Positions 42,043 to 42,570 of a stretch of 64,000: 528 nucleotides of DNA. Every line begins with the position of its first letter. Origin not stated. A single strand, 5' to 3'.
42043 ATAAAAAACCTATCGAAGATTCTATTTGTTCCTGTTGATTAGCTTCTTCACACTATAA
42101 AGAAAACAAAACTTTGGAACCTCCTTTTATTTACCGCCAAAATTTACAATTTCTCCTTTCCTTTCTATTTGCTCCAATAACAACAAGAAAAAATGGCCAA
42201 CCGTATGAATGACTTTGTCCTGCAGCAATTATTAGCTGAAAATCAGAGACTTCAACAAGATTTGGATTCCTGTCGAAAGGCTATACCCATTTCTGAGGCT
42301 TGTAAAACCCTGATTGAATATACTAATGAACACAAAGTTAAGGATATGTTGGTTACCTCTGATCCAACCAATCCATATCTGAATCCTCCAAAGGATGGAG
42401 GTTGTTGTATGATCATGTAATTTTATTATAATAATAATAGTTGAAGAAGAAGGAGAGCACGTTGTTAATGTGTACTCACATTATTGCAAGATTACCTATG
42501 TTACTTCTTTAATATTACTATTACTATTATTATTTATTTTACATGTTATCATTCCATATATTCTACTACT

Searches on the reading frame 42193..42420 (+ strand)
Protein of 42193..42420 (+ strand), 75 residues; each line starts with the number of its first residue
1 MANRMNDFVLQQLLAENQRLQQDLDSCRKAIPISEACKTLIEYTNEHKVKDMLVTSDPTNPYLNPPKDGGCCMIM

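Call 23: search_protein_families(library=pfam, proteins=[window:42193-42417:+], max_evalue=1)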
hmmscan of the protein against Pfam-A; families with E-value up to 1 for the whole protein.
seq(75 aa): 2 families
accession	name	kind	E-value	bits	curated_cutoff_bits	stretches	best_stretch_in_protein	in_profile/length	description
PF00631.27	G-gamma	-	9.5e-15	54.8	27.1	1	11-75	5-69/69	GGL domain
PF14197.11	Cep57_CLD_2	-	0.059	13.9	27.1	1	10-29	47-66/67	Centrosome localisation domain of PPC89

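Call 29: list_cluster_members(proteins=[window:42193-42420:+, window:30134-31150:+, window:20523-22727:-, window:60396-61991:+, window:40004-41629:+, window:55657-57363:-, window:28524-29579:+, window:13674-15968:+, window:37702-39570:-, window:25529-26818:+])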
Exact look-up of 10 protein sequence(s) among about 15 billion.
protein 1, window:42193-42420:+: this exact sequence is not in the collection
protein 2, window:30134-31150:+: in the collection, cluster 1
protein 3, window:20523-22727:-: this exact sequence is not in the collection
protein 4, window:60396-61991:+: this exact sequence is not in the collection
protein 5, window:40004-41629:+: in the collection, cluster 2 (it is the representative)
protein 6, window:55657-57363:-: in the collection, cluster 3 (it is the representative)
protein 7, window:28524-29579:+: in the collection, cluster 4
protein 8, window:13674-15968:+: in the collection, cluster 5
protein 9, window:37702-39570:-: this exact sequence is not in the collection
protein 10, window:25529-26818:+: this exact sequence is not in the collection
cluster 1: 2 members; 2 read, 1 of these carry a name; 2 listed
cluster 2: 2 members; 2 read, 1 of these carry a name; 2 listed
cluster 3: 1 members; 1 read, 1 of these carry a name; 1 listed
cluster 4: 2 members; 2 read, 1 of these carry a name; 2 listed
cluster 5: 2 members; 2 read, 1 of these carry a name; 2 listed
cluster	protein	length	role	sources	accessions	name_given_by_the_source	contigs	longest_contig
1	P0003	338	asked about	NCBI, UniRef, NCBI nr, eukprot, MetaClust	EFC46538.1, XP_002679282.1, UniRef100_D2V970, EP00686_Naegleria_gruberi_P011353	predicted protein [Naegleria gruberi] | Predicted protein n=1 Tax=Naegleria gruberi TaxID=5762 RepID=D2V970_NAEGR | uncharacterized protein NAEGRDRAFT_65585 [Naegleria gruberi]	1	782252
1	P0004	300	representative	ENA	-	-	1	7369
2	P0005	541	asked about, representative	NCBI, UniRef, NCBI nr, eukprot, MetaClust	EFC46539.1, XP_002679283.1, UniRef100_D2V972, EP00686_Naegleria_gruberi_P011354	predicted protein [Naegleria gruberi] | Predicted protein n=1 Tax=Naegleria gruberi TaxID=5762 RepID=D2V972_NAEGR | uncharacterized protein NAEGRDRAFT_65587 [Naegleria gruberi]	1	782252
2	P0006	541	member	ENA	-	-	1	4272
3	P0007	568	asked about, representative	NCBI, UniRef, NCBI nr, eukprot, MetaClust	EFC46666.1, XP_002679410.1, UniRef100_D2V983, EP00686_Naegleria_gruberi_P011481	predicted protein [Naegleria gruberi] | Predicted protein n=1 Tax=Naegleria gruberi TaxID=5762 RepID=D2V983_NAEGR | uncharacterized protein NAEGRDRAFT_47787 [Naegleria gruberi]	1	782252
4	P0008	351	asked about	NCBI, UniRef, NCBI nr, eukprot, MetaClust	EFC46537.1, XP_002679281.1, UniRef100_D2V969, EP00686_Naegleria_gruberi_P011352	predicted protein [Naegleria gruberi] | Predicted protein n=1 Tax=Naegleria gruberi TaxID=5762 RepID=D2V969_NAEGR | uncharacterized protein NAEGRDRAFT_65584 [Naegleria gruberi]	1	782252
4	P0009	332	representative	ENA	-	-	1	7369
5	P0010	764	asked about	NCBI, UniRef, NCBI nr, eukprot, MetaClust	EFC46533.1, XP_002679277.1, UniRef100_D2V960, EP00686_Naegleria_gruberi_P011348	ankyrin repeat-containing protein [Naegleria gruberi] | Ankyrin repeat-containing protein n=1 Tax=Naegleria gruberi TaxID=5762 RepID=D2V960_NAEGR | XP_002679277.1 ankyrin repeat-containing protein [Naegleria gruberi strain NEG-M]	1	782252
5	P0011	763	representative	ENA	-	-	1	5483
